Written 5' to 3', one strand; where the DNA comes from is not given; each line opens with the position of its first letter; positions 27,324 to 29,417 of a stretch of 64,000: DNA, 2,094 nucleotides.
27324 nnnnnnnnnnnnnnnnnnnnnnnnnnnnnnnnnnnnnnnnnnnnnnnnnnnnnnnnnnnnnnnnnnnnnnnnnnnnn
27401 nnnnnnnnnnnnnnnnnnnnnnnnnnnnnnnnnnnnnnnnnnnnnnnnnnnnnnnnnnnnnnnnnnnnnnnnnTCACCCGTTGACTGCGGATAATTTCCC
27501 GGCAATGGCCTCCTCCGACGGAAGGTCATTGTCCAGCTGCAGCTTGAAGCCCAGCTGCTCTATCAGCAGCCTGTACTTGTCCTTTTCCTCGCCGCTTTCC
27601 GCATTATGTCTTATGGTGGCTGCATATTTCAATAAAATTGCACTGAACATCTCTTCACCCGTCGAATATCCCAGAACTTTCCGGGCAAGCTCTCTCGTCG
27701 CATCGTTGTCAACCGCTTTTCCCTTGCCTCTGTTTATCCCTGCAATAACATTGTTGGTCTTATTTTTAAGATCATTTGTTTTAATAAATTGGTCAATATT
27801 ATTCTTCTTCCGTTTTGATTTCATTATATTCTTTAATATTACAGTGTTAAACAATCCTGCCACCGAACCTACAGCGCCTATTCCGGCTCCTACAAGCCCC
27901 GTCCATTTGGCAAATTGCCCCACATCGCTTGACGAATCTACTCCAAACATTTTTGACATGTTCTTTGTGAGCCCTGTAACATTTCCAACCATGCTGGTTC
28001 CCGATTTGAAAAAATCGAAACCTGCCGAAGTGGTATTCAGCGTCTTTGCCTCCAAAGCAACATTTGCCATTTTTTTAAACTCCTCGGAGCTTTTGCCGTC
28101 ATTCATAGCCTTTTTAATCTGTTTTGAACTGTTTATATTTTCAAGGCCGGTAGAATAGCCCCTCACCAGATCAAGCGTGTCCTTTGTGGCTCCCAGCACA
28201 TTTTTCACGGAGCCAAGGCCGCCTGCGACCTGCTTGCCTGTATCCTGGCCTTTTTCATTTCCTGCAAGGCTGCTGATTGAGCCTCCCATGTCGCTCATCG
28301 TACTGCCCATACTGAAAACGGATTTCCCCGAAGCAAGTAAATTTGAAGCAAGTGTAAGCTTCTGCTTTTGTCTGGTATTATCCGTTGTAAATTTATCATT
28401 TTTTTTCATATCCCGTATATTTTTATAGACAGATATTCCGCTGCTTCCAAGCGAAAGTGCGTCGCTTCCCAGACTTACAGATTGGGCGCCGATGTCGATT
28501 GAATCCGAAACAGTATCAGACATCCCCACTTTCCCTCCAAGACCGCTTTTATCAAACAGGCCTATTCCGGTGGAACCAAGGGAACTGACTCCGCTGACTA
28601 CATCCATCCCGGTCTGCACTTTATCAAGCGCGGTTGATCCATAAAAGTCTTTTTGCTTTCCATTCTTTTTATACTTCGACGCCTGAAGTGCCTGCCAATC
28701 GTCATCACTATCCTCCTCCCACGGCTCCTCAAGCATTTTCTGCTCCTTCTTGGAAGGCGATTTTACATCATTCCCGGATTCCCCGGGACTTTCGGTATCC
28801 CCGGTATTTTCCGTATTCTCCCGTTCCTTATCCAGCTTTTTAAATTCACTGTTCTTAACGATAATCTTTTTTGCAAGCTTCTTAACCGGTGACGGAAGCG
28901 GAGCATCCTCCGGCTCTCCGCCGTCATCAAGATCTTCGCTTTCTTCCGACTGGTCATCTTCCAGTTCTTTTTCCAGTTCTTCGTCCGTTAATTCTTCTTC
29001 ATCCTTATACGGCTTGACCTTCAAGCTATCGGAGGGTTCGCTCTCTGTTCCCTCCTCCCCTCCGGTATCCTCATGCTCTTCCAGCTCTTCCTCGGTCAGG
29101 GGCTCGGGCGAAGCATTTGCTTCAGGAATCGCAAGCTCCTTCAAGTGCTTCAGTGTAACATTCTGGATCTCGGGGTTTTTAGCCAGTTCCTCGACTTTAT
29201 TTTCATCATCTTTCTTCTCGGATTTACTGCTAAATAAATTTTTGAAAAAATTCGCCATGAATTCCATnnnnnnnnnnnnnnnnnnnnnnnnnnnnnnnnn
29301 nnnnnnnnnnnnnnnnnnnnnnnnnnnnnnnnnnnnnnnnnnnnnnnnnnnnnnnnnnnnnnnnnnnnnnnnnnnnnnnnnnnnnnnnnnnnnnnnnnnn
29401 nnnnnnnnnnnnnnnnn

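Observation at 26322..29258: Candidate payload with giant acidic disordered N-terminus and glycine-zipper segment, followed by two tandem chaperone-like paralogues, directly downstream of the loading ATPase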

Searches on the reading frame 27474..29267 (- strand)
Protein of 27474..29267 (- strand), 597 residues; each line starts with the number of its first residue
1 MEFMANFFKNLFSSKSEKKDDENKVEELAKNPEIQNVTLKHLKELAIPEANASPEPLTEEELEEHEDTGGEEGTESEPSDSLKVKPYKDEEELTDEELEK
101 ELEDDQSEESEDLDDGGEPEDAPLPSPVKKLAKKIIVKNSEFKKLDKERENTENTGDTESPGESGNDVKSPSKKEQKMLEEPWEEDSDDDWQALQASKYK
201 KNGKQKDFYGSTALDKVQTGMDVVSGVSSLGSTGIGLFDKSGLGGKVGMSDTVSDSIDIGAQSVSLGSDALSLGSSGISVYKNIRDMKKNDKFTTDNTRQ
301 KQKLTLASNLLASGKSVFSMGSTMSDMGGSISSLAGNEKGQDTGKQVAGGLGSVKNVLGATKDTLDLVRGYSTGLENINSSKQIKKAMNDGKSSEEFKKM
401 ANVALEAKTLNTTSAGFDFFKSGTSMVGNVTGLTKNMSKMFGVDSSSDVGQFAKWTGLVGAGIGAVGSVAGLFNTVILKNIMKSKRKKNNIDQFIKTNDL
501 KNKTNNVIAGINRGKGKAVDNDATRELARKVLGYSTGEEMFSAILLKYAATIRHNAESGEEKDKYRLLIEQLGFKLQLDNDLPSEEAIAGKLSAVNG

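Call 5: search_protein_families(library=pfam, proteins=[window:27474-29267:-], max_evalue=0.1)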
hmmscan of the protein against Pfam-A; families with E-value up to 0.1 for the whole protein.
window:27474-29267:- (597 aa): 0 families

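Call 6: search_protein_families(library=ncbifam, proteins=[window:27474-29267:-], max_evalue=0.1)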
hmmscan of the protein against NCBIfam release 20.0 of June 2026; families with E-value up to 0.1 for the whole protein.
window:27474-29267:- (597 aa): 0 families

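Call 10: search_solved_structures(query=window:27474-29258:-, max_evalue=10)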
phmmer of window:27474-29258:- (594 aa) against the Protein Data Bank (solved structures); distinct sequences matched with E-value up to 10: 1.
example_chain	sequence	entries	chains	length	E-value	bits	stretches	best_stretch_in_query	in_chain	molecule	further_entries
2p61_A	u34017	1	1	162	0.17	13.8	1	52-142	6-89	Hypothetical protein TM_1646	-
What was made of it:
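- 27474..29258 (-): 594-aa candidate cargo (X594), stop codon included. No Pfam, NCBIfam or PDB match (calls 5, 6, 10).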

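Call 13: find_homologous_proteins(query=window:27474-29258:-, max_evalue=0.001)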
Query window:27474-29258:- (594 aa): 3 proteins with E <= 0.001 among 8000 candidates.
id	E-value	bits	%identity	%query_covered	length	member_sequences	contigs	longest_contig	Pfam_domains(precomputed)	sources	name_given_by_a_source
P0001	0.0e+0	1258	100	100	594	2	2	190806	-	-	-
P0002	9.8e-186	637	57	100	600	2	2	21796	-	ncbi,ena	-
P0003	9.1e-88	313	38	96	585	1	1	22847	-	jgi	-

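Call 14: find_encoding_contigs(protein=P0002, flank=10000, max_places=4)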
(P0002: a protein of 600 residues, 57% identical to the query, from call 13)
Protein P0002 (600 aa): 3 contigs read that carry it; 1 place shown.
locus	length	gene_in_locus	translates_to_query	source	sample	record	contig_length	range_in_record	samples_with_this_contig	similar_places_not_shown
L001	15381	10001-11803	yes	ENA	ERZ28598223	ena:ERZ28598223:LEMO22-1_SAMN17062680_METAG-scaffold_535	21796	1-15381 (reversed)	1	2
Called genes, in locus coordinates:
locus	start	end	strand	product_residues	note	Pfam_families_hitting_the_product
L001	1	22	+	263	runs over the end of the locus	PF04717:Phage_base_V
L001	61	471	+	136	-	PF04965:GPW_gp25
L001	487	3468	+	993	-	-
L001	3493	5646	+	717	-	-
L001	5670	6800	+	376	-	PF09684:Tail_P2_I (weak)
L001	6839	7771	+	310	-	-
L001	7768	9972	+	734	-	PF22977:WHD, PF13191:AAA_16 (faint), PF00004:AAA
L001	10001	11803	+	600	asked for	-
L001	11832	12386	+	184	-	-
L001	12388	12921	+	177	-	-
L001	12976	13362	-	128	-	PF14107:DUF4280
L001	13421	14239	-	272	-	-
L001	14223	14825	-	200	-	PF14065:Pvc16_N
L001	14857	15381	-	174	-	?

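Call 15: find_encoding_contigs(protein=P0003, flank=10000, max_places=4)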
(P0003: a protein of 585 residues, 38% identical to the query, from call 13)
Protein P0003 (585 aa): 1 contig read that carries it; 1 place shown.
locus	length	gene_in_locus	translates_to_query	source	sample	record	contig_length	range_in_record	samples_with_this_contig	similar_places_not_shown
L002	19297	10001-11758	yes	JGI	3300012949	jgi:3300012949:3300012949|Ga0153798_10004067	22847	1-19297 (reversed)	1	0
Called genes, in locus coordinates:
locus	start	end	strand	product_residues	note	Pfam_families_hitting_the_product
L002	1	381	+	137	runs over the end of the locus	PF04965:GPW_gp25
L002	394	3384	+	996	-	-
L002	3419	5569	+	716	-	-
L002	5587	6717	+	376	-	PF09684:Tail_P2_I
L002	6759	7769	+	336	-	-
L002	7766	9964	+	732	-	PF22977:WHD, PF05496:RuvB_N (faint), PF00004:AAA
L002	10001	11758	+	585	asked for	-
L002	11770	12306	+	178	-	-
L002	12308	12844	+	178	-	-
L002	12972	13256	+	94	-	-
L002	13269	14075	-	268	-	-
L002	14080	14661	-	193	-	PF14065:Pvc16_N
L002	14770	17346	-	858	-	PF07833:Cu_amine_oxidN1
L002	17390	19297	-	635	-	?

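Call 23: find_related_loci(query=A2, collection=genome_contigs, flank=10000)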
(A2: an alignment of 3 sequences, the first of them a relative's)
Query A2 (594 aa) in genome_contigs; peptide patterns used: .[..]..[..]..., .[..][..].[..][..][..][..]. (x = any residue, [..] = any of these).
146 stretches matched a pattern; 1 encode a relative of the query (tblastn E <= 1e-3); 1 distinct loci.
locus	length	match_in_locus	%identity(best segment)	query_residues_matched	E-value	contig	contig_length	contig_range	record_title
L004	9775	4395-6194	57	1-594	0e+0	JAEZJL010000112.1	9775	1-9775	MAG: Bacillota bacterium isolate OH_CDB_236 k127_1214439, whole genome shotgun sequence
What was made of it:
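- Tried and rejected: The genome_contigs scan found only one MAG, a Bacillota bacterium (call 23).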

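Call 28: search_solved_structures(query=A2, max_evalue=10)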
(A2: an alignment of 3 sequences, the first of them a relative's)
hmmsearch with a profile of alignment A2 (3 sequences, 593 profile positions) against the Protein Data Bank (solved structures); distinct sequences matched with E-value up to 10: 3.
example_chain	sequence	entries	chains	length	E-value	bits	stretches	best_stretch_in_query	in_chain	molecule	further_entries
6uph_A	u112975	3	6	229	1.5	10.5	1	89-170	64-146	Histone H3-like centromeric protein CSE4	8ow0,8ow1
7on1_e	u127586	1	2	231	1.9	10.2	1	89-170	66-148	BJ4_G0007000.mRNA.1.CDS.1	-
8ab6_F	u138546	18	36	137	9.7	7.9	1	85-125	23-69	YALI0F24673p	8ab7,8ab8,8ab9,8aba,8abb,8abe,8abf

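Call 58: search_protein_families(library=phrogs, alignment_id=A6, max_evalue=1)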
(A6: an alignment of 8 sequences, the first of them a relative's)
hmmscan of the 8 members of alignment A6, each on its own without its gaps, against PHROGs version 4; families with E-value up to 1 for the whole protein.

A. member 1, P0001 (594 aa): 2 families
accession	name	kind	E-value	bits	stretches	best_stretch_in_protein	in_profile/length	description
phrog_18008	-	unknown function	0.033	15.5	0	283-310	57-84/110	-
phrog_962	-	lysis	0.04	15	1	421-498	17-98/152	holin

B. families by the number of members that match (of 8 scanned): 22 families
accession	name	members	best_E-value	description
phrog_1009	-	2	0.025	-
phrog_1533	-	1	2.2e-07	tail length tape measure protein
phrog_944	-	1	0.00044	membrane protein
phrog_1686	-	1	0.00046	tail length tape measure protein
phrog_7187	-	1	0.0011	-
phrog_26964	-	1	0.0072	-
phrog_1863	-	1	0.017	-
phrog_1350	-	1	0.032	holin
phrog_18008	-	1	0.033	-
phrog_962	-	1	0.04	holin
phrog_26178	-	1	0.045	-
phrog_20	-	1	0.045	holin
phrog_3999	-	1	0.062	-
phrog_1177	-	1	0.12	-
phrog_736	-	1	0.19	-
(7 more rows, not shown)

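Call 60: search_protein_families(library=phrogs, proteins=[P0002, P0003], max_evalue=0.05)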
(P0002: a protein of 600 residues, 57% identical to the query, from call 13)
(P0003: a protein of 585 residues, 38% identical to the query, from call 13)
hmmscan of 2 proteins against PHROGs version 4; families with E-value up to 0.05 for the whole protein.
P0002 (600 aa): 0 families

P0003 (585 aa): 0 families

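Call 63: predict_structure(alignment_id=A6)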
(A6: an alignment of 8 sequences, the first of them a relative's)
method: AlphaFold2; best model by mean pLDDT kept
length: 594 residues; sequences in the alignment: 8
mean_pLDDT: 50.9   pTM: 0.44
mean pLDDT of the five models: 50.9, 48.2, 46.6, 43.7, 42.9
residues with pLDDT >= 90: 0; 70-90: 120; 50-70: 194; < 50: 280
segments of 3 or more residues with pLDDT < 50: 1-14, 49-242, 244-265, 437-440, 445-447, 449-475, 592-594
pLDDT, mean of each block of 10 residues (from residue 1): 34 51 74 77 56 35 31 27 25 24 24 25 29 32 34 30 28 29 31 35 37 36 33 33 37 40 48 54 57 61 58 56 55 56 51 55 60 72 76 78 69 59 57 50 48 41 36 52 68 77 74 69 77 67 76 82 82 69 71 45
secondary structure, 60 per line:
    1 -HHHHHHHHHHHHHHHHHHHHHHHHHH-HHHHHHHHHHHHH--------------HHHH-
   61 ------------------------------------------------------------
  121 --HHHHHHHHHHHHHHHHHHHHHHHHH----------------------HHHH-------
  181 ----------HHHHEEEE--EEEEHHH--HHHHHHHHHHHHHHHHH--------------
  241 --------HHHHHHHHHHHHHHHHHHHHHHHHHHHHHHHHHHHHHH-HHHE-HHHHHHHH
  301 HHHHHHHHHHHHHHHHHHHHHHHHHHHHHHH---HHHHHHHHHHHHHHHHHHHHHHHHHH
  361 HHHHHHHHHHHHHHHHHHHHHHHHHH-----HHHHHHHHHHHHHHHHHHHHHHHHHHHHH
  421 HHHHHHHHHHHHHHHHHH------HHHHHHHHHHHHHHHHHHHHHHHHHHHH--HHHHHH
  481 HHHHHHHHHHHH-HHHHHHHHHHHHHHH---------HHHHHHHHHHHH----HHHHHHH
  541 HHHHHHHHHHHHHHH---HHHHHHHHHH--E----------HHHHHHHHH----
elements in order: H2-27 H29-41 H56-59 H123-147 H170-173 H191-194 E195-198 E201-204 H210-226 H249-286 H293-331 H335-386 H392-438 H445-472 H475-492 H494-508 H518-529 H534-555 H559-568 H582-590
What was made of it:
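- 29094..29258 (-): X594 residues 1-55: conserved N-terminal segment (MxxFF..., LAK[ND]P[ED]V[QK][NQ]V, SPxPL). Candidate packaging signal. AF2 helices 2-41, pLDDT up to 77 (call 63).
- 27915..28658 (-): X594 residues 201-448: basic, Gly/Ser-rich region predicted as long helices. AF2 helices 249-438, pLDDT 50-78 (call 63).
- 27477..27797 (-): X594 residues 488-594: conserved helical tail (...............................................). AF2 helices with pLDDT 67-82 (call 63).
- On eCIS payload with N-terminal signal peptide (PVC/Afp type): AF2 predicts helices in residues 2-41 rather than pure disorder (call 63).
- On CisA-like CIS membrane adaptor: The X594 tail is all-helical and follows a polybasic run (call 63).
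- Checked: AlphaFold2 gives pLDDT below 50 for residues 49-242 (call 63). Confirmed by the model (residues 480-590, pLDDT 67-82, call 63).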

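Call 65: fold_search(model_id=the predicted structure, library=pdb)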
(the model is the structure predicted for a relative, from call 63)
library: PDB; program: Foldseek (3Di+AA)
matches with E <= 10: 417; with E <= 0.001: 0
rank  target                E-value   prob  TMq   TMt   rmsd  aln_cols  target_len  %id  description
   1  9mm5_R                4.5e-01  0.30  0.15  0.22  18.9       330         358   12  CGRP Receptor in complex with dC2_049 (released 2026-01-28)
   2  3q0k_B                4.9e-01  0.33  0.14  0.27  41.0       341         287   12  Crystal structure of Human PACSIN 2 F-BAR (released 2012-02-15)
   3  6ygb_B                5.4e-01  0.28  0.14  0.11  26.7       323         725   10  Crystal structure of the NatC complex bound to CoA (released 2020-10-28)
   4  6pt3_B                9.1e-01  0.08  0.09  0.13  26.9       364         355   11  Crystal structure of the active delta opioid receptor in complex with the small molecule agonist DPI-287 (released 2019-12-11)
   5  7l2h_A                9.5e-01  0.08  0.08  0.09  23.8       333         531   12  Cryo-EM structure of unliganded full-length TRPV1 at neutral pH (released 2021-09-22)
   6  4bne_B                1.0e+00  0.25  0.14  0.27  41.7       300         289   11  Pacsin2 Interacts with Membranes and Actin-Filaments (released 2014-05-14)
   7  7l2h_B                1.0e+00  0.08  0.08  0.09  23.8       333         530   12  Cryo-EM structure of unliganded full-length TRPV1 at neutral pH (released 2021-09-22)
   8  9g37_A                1.1e+00  0.10  0.13  0.13  23.2       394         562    8  Cryo-EM structure of IrtAB 3xHtoA mutant in outward-occluded state in presence of mycobactin under turnover conditions (released 2024-12-18)
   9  4bne_A                1.1e+00  0.25  0.15  0.28  42.1       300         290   11  Pacsin2 Interacts with Membranes and Actin-Filaments (released 2014-05-14)
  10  6h2f_G                1.1e+00  0.16  0.15  0.25  39.7       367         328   12  Structure of the pre-pore AhlB of the tripartite alpha-pore forming toxin, AHL, from Aeromonas hydrophila. (released 2019-07-10)
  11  8qj2_A                1.1e+00  0.09  0.09  0.15  22.5       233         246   10  Structure of active state MC4R in complex with a potent ligand mimicking nanobody (released 2024-09-25)
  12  3q0k_D                1.2e+00  0.23  0.14  0.27  41.1       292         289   13  Crystal structure of Human PACSIN 2 F-BAR (released 2012-02-15)
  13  7l2p_D                1.2e+00  0.05  0.08  0.08  22.7       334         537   13  cryo-EM structure of unliganded minimal TRPV1 (released 2021-09-22)
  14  3q0k_A                1.2e+00  0.21  0.14  0.27  40.5       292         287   13  Crystal structure of Human PACSIN 2 F-BAR (released 2012-02-15)
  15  8hs2_R                1.2e+00  0.09  0.09  0.15  22.2       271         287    7  Orphan GPR20 in complex with Fab046 (released 2023-03-08)
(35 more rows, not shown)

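Call 77: fold_search(model_id=the predicted structure, library=viral)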
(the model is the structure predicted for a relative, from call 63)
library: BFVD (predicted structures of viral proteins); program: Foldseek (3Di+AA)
matches with E <= 10: 296; with E <= 0.001: 0
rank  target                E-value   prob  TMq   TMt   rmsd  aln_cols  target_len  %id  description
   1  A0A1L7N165            4.0e-02  0.21  0.10  0.10  31.5       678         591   10  Uncharacterized protein [Ralstonia phage RP12]
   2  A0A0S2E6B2            7.3e-02  0.80  0.16  0.12  31.2       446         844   14  E3 ligase [White spot syndrome virus]
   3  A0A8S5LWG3            1.1e-01  0.35  0.13  0.17  31.7       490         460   10  Internal head protein [Myoviridae sp. cto1k8]
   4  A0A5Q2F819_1          1.2e-01  0.14  0.10  0.07  50.8       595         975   12  Tape measure protein [Gordonia phage Sixama]
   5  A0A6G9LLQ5            1.2e-01  0.38  0.13  0.07  24.4       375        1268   13  Phage tail tape measure protein domain-containing protein [Enterococcus phage vipetofem]
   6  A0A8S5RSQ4            1.3e-01  0.25  0.12  0.13  31.1       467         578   12  Minor tail protein (Fragment) [Siphoviridae sp. ctFBb37]
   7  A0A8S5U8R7            1.4e-01  0.63  0.19  0.10  24.3       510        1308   11  Minor tail protein [Siphoviridae sp. ctnMR5]
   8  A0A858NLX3            1.5e-01  0.28  0.09  0.15  30.2       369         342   10  (no name in the UniProt tables at hand)
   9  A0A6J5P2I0            2.2e-01  0.08  0.07  0.05  34.7       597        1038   12  Uncharacterized protein [uncultured Caudovirales phage]
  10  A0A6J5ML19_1          2.4e-01  0.20  0.13  0.06  39.2       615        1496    8  Helicase, C-terminal [uncultured Caudovirales phage]
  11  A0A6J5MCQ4            2.8e-01  0.16  0.12  0.10  34.1       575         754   12  Uncharacterized protein [uncultured Caudovirales phage]
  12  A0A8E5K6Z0            2.8e-01  0.14  0.12  0.10  38.7       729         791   10  (no name in the UniProt tables at hand)
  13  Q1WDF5                2.9e-01  0.18  0.12  0.07  52.1       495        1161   12  (no name in the UniProt tables at hand)
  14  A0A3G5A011            3.3e-01  0.30  0.15  0.25  25.8       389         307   11  G-protein coupled receptors family 1 profile domain-containing protein [Harvfovirus sp.]
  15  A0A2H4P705            3.8e-01  0.20  0.12  0.10  69.3       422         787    8  GDSL-like lipase [Pseudomonas phage nickie]
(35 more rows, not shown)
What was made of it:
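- The AF2 model of X594 is poor (pLDDT 50.9), and Foldseek found nothing significant in the PDB or in viral structures (calls 63, 65, 77).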

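Call 86: search_protein_families(library=pfam, proteins=[L001:11832-12386:+, L002:11770-12306:+, L001:12388-12921:+, L002:12308-12844:+], max_evalue=0.1)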
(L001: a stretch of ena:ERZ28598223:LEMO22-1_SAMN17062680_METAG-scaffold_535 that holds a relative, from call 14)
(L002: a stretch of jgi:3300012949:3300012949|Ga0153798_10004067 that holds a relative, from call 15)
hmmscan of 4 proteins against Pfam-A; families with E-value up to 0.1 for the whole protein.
L001:11832-12386:+ (184 aa): 1 family
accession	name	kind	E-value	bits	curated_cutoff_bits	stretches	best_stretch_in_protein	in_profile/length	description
PF10722.14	YbjN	-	5.9e-05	23.7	22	1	87-158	58-124/126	Putative bacterial sensory transduction regulator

L002:11770-12306:+ (178 aa): 0 families

L001:12388-12921:+ (177 aa): 1 family
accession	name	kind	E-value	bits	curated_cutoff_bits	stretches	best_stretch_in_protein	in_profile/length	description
PF22550.1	CesT_Tir_1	-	0.063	13.7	27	1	93-132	65-103/131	CesT_Tir_1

L002:12308-12844:+ (178 aa): 0 families
